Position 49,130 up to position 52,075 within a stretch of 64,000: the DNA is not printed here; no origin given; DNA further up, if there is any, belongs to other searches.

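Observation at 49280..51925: Single 881-aa polypeptide fusing a class-III aminotransferase to an acyl-ACP-reductase-like reductase domain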

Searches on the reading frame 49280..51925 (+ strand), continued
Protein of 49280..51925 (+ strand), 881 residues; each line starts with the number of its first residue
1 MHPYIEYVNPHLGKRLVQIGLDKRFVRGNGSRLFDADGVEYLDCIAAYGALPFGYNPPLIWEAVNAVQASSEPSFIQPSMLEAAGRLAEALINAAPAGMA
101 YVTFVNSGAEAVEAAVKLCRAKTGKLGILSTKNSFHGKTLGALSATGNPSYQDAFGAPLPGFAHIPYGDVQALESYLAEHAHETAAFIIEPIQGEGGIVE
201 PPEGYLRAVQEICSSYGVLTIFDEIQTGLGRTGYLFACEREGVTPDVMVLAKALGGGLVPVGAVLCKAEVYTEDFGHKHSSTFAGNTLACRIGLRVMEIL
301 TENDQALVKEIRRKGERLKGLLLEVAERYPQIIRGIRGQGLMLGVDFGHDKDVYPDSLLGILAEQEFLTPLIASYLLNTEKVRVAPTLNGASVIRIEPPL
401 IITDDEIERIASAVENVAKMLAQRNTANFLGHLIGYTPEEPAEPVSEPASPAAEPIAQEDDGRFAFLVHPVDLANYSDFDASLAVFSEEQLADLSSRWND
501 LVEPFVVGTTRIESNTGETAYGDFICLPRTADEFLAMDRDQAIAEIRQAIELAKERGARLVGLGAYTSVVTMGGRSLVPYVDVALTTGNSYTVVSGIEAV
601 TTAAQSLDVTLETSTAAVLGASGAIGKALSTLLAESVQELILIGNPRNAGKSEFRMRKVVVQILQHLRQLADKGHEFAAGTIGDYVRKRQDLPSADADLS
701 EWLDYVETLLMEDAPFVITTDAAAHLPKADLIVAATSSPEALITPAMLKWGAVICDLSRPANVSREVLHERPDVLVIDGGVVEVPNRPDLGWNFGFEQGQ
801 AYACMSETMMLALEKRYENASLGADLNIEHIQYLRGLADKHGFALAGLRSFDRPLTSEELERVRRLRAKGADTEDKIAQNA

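Call 20: find_encoding_contigs(protein=P0076, flank=8000, max_places=1)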
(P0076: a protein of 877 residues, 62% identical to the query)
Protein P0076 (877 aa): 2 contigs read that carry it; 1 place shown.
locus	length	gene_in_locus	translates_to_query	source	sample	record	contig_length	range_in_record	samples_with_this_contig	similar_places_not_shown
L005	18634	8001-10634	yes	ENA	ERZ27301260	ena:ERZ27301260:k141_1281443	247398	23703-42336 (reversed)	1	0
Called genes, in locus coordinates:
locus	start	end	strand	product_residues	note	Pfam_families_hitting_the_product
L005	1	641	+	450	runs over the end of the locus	PF00342:PGI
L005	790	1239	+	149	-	PF01475:FUR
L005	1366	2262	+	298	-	PF01297:ZnuA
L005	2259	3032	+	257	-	PF02463:SMC_N (faint), PF00005:ABC_tran, PF13304:AAA_21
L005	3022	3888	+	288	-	PF00950:ABC-3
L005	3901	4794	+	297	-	PF00849:PseudoU_synth_2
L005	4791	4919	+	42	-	-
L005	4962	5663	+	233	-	-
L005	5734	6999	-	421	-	-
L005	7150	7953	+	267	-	PF04018:VCA0040-like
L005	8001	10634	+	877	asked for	PF00202:Aminotran_3, PF01488:Shikimate_DH (faint)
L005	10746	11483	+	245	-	PF01113:DapB_N, PF05173:DapB_C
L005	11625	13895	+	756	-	PF04389:Peptidase_M28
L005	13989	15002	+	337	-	PF00015:MCPsignal, PF02743:dCache_1, PF22309:HK-GC-Chemotax_sensor (weak), PF22673:MCP-like_PDC_1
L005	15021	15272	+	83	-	-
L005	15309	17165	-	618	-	PF00664:ABC_membrane, PF00005:ABC_tran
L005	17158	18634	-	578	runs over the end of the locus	PF00664:ABC_membrane, PF00005:ABC_tran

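Call 21: find_encoding_contigs(protein=P0098, flank=8000, max_places=1)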
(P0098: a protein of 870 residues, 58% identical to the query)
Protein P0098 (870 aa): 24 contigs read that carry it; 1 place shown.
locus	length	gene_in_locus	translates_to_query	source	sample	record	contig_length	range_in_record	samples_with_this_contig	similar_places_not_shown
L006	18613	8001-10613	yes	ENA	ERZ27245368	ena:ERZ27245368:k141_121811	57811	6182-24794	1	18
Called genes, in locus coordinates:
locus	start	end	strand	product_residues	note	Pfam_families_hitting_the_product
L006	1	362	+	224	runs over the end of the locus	PF00072:Response_reg, PF00486:Trans_reg_C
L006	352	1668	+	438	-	PF00512:HisKA, PF02518:HATPase_c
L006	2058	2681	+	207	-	PF00881:Nitroreductase, PF14512:TM1586_NiRdase (weak)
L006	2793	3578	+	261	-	PF03705:CheR_N, PF13649:Methyltransf_25 (faint), PF01739:CheR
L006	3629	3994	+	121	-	PF01648:ACPS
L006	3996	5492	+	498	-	PF03853:YjeF_N, PF01256:Carb_kinase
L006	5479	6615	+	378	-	PF01168:Ala_racemase_N, PF00842:Ala_racemase_C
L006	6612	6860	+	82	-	PF00364:Biotin_lipoyl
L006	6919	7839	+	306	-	PF09985:Glucodextran_C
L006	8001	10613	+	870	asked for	PF00202:Aminotran_3, PF02882:THF_DHG_CYH_C (faint), PF01488:Shikimate_DH (faint)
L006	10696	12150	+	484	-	PF08323:Glyco_transf_5, PF13439:Glyco_transf_4, PF13579:Glyco_trans_4_4, PF20706:GT4-conflict, PF00534:Glycos_transf_1, PF13692:Glyco_trans_1_4, PF13524:Glyco_trans_1_2 (weak)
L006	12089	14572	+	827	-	PF00483:NTP_transferase, PF12804:NTP_transf_3, PF00132:Hexapep (faint), PF25084:LbH_EIF2B, PF25087:GMPPB_C, PF02878:PGM_PMM_I, PF02879:PGM_PMM_II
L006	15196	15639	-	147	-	-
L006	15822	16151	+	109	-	-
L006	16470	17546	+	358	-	-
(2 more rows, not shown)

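Call 23: search_protein_families(library=ncbifam, proteins=[L001:8475-9008:+, L001:9052-9972:+, L005:5734-6999:-, L003:8607-9851:-], max_evalue=0.001)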
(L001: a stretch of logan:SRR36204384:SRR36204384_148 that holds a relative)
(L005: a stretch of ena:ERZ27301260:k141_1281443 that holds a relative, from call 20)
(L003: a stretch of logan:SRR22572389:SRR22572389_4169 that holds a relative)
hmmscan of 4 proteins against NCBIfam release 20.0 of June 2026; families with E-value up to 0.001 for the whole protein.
L001:8475-9008:+ (177 aa): 2 families
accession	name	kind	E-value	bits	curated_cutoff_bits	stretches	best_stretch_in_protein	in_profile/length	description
NF003056.0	PRK03975.1-4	equivalog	0.00045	20.1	115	0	22-52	13-43/145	putative transcriptional regulator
NF053597.1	EnfR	exception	0.00082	19.5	260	0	22-52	10-40/142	transcriptional factor EnfR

L001:9052-9972:+ (306 aa): 0 families

L005:5734-6999:- (421 aa): 0 families

L003:8607-9851:- (414 aa): 0 families

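Call 36: find_related_loci(query=A1, collection=genome_contigs, flank=8000)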
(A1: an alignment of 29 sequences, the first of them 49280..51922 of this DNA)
Query A1 (881 aa) in genome_contigs; peptide patterns used: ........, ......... (x = any residue, [..] = any of these).
600 stretches matched a pattern (row limit reached: there are more); 597 encode a relative of the query (tblastn E <= 1e-3); the best 80 are kept; 80 distinct loci.
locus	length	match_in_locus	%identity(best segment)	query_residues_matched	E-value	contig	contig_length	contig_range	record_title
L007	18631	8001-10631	62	1-878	0e+0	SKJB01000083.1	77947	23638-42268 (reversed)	MAG: Limnochordia bacterium isolate CSBr16_88 CSBr16-41, whole genome shotgun sequence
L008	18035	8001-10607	53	1-867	0e+0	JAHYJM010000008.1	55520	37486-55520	MAG: Bacillota bacterium isolate KA22 NODE_348_length_55520_cov_5.168180, whole genome shotgun sequence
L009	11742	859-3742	53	1-874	0e+0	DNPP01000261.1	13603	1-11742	MAG TPA_asm: Bacillota bacterium isolate UBA8346 contig_4394, whole genome shotgun sequence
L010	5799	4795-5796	64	1-334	1e-140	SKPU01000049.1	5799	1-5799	MAG: Syntrophomonadaceae bacterium isolate CSSed162cmA_393 CSSed16-2cmA-67934, whole genome shotgun sequence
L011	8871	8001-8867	66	1-290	1e-115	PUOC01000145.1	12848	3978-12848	MAG: Clostridiales bacterium isolate B1Sed10_159 B1-Sed10-C6335, whole genome shotgun sequence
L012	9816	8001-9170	42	4-415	5e-93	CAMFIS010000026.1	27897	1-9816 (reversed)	MAG: uncultured Fimbriimonas sp. isolate SRR9109409_bin.5_metaWRAP_v1.3_MAG genome assembly, contig: ERZ12289983.826, wh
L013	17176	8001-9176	40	4-415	2e-84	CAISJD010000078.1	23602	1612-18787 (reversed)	MAG: uncultured Chthonomonas sp. isolate LaPlata-b_bin-0775 genome assembly, contig: bin-0775:078/211, whole genome shot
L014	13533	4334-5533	39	4-410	2e-83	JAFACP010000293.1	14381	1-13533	MAG: Proteobacteria bacterium isolate OH_SBB_50 k127_888730, whole genome shotgun sequence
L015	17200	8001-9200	39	4-410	3e-83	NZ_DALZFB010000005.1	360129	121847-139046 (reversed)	MAG: Pseudescherichia sp. isolate CTOTU46913 NODE_10_length_360129_cov_14.655801, whole genome shotgun sequence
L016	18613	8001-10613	37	5-852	3e-169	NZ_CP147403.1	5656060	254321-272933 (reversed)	Metabacillus rhizosphaerae strain FJAT-53654 chromosome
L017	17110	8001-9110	42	27-417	3e-81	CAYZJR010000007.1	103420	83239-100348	MAG TPA_asm: uncultured Candidatus Obscuribacterales bacterium isolate SRP287051_co1_159 genome assembly, contig: NODE_4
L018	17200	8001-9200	38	4-410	5e-81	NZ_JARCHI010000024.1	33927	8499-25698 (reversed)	Enterobacter pasteurii strain A-8 NODE_24_covk_22.355120_covr_63.882_cutoff_34, whole genome shotgun sequence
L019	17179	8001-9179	41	6-408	4e-78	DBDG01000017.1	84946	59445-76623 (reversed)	MAG TPA_asm: Lachnospiraceae bacterium UBA938 UBA938_contig_3408, whole genome shotgun sequence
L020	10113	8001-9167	39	4-413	4e-76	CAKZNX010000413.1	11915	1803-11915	MAG TPA_asm: uncultured bacterium isolate SRR5214706_bin.3_CONCOCT_v1.1_MAG genome assembly, contig: ERZ1744544.2535, wh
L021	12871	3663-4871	36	4-416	2e-74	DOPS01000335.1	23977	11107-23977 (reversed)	MAG TPA_asm: Desulfosporosinus sp. isolate UBA8488 contig_1279, whole genome shotgun sequence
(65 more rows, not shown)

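Call 39: search_protein_families(library=pfam, proteins=[L016:3419-4825:+, L016:5520-6143:+, L016:6271-7656:+, L016:8001-10640:+, L016:10664-11830:+, L016:11779-12990:+, L016:12994-14214:+, L016:14288-14878:+, L016:15350-16483:+, L016:16754-17965:+], max_evalue=0.0001)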
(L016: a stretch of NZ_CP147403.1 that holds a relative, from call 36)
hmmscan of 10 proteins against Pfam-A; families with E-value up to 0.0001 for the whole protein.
L016:3419-4825:+ (468 aa): 1 family
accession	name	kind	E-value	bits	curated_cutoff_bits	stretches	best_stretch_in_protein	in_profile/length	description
PF00209.24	SNF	-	2.6e-56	191.9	27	2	168-463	179-479/524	Sodium:neurotransmitter symporter family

L016:5520-6143:+ (207 aa): 1 family
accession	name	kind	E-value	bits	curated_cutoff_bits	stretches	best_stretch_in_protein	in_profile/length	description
PF02245.21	Pur_DNA_glyco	-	2.8e-63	213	27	1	23-203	2-181/181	Methylpurine-DNA glycosylase (MPG)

L016:6271-7656:+ (461 aa): 5 families
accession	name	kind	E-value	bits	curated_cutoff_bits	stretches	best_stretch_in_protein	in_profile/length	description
PF01593.30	Amino_oxidase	-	2.7e-53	182.3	19.8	1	11-458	1-443/443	Flavin containing amine oxidoreductase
PF01266.30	DAO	-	1.8e-07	31.5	27.9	0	4-55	2-46/353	FAD dependent oxidoreductase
PF13450.12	NAD_binding_8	-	5.3e-07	30.3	21.9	1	6-76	1-67/68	NAD(P)-binding Rossmann-like domain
PF13454.12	NAD_binding_9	-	1.2e-06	29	21.8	0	6-57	2-52/155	FAD-NAD(P)-binding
PF07992.20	Pyr_redox_2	-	3.2e-05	23.9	26.1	0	232-276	193-235/291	Pyridine nucleotide-disulphide oxidoreductase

L016:8001-10640:+ (879 aa): 2 families
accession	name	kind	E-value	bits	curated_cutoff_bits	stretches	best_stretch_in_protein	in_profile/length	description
PF00202.27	Aminotran_3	-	2.3e-79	267.4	30.5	1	20-409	12-401/403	Aminotransferase class-III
PF01488.26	Shikimate_DH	-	3.7e-06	27.5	24.3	0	740-791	68-126/138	Shikimate / quinate 5-dehydrogenase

L016:10664-11830:+ (388 aa): 1 family
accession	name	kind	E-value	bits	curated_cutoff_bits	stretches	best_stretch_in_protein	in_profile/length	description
PF11899.13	DUF3419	-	4.4e-69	233.9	28.2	1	31-350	10-341/385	Protein of unknown function (DUF3419)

L016:11779-12990:+ (403 aa): 2 families
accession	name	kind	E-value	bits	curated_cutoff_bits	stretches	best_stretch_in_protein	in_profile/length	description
PF00208.27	ELFV_dehydrog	-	7.9e-43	147.3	23.4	1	174-393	10-237/241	Glutamate/Leucine/Phenylalanine/Valine dehydrogenase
PF02812.23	ELFV_dehydrog_N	-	9.5e-18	64.6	25.3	1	31-133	20-126/129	Glu/Leu/Phe/Val dehydrogenase, dimerisation domain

L016:12994-14214:+ (406 aa): 1 family
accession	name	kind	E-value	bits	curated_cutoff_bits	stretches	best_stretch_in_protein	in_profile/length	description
PF07690.21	MFS_1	-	1.1e-40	140.1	33.4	1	17-348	2-346/347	Major Facilitator Superfamily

L016:14288-14878:+ (196 aa): 1 family
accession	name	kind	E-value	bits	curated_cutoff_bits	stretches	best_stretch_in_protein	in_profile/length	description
PF00440.29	TetR_N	-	4.2e-15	55.7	24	1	12-57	1-46/47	Bacterial regulatory proteins, tetR family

L016:15350-16483:+ (377 aa): 2 families
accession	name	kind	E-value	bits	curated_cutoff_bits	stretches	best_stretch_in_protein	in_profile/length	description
PF02770.24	Acyl-CoA_dh_M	-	1.1e-07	32.4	33.3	1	137-209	21-97/97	Acyl-CoA dehydrogenase, middle domain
PF02771.21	Acyl-CoA_dh_N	-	1.1e-06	29.4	22.9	1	35-95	33-93/113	Acyl-CoA dehydrogenase, N-terminal domain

L016:16754-17965:+ (403 aa): 5 families
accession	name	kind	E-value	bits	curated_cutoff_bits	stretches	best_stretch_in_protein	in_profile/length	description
PF01053.26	Cys_Met_Meta_PP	-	1.2e-144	482.1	27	1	18-400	1-380/381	Cys/Met metabolism PLP-dependent enzyme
PF00155.27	Aminotran_1_2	-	3.4e-09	36.8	19.7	1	75-245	45-245/361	Aminotransferase class I and II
PF00266.25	Aminotran_5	-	1.3e-05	24.8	21.5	1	99-243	73-223/371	Aminotransferase class-V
PF06838.17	Met_gamma_lyase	-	3.8e-05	22.8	24.2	0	62-240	48-245/405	Methionine gamma-lyase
PF01212.27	Beta_elim_lyase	-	6.9e-05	22.7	27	0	71-287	31-266/288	Beta-eliminating lyase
